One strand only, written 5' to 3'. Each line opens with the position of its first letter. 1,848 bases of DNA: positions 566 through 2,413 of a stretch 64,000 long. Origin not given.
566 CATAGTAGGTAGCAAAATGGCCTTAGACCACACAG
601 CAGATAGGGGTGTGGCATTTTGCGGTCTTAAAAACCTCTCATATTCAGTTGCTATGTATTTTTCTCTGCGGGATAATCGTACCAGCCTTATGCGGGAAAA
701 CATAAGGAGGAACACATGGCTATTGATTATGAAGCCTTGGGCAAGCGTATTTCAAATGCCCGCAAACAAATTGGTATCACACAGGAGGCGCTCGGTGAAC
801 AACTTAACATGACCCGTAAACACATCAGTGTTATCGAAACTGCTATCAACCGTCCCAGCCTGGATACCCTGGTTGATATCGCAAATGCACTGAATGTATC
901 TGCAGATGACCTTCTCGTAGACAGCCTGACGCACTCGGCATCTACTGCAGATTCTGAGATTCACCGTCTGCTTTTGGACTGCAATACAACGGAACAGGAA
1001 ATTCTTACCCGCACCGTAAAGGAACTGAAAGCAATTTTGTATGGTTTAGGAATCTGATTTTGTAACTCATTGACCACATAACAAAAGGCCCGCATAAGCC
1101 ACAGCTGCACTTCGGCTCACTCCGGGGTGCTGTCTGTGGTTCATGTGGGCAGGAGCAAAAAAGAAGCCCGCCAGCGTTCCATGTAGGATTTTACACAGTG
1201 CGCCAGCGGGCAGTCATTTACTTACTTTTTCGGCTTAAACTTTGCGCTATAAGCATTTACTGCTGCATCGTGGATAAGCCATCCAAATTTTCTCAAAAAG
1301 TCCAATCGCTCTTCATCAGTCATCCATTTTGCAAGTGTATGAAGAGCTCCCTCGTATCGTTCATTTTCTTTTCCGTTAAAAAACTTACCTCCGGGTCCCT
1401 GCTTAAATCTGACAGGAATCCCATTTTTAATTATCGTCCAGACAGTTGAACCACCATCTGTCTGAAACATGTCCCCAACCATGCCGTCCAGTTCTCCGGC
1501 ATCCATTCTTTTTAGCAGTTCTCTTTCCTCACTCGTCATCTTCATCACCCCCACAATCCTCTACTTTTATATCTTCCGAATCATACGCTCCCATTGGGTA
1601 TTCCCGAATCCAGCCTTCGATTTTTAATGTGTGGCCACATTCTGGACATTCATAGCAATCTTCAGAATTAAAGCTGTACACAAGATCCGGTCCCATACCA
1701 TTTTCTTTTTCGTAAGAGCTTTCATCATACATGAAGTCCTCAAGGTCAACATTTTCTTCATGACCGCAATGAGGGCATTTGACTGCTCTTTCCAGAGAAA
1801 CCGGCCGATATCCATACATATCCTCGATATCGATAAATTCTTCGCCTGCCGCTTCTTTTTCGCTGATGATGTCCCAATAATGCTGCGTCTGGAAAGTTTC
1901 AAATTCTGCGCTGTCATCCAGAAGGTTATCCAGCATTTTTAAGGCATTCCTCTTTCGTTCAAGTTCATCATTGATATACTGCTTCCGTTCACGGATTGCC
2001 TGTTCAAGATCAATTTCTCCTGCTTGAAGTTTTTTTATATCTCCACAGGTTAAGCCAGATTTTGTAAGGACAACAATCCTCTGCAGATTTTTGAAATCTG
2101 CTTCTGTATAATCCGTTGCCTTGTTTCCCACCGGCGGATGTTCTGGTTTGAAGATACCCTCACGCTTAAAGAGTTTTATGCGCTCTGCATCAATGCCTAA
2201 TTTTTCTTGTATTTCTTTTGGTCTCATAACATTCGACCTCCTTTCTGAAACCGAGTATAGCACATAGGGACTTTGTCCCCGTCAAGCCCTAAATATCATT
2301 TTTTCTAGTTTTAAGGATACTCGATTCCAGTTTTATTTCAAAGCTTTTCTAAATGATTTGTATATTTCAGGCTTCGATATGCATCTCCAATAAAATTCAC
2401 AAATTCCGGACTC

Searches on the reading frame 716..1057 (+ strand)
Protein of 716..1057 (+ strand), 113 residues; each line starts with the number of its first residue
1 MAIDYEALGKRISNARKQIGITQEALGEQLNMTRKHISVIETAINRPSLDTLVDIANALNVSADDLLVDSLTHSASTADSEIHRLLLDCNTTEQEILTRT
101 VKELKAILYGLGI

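Call 49: search_protein_families(library=pfam, proteins=[window:716-1057:+], max_evalue=0.001)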
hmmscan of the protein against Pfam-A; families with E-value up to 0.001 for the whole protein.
window:716-1057:+ (113 aa): 5 families
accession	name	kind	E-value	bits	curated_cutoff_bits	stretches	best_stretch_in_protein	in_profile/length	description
PF01381.28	HTH_3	-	4.5e-14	52.6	23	1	14-66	3-55/55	Helix-turn-helix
PF13560.12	HTH_31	-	6.1e-09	36.5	27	1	7-65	1-60/64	Helix-turn-helix domain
PF12844.13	HTH_19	-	7.9e-09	35.7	30.2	1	9-67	1-59/64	Helix-turn-helix domain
PF13443.12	HTH_26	-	3.3e-05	24.5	22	1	12-68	2-59/63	Cro/C1-type HTH DNA-binding domain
PF04545.22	Sigma70_r4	-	0.001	19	24.1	0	20-42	20-42/50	Sigma-70, region 4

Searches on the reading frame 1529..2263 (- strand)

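Call 49: search_protein_families(library=pfam, proteins=[window:1529-2263:-], max_evalue=0.001)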
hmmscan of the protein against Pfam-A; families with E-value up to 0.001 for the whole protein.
window:1529-2263:- (244 aa): 3 families
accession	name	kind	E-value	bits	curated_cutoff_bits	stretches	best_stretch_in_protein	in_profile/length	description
PF13411.12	MerR_1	-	7.3e-11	42.5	21.6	1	13-81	1-67/69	MerR HTH family regulatory protein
PF13248.11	Zn_ribbon_3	-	0.00017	21.4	27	0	159-168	15-24/26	zinc-ribbon domain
PF12322.14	T4_baseplate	-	0.00029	21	24.5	0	140-177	176-214/219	T4 bacteriophage base plate protein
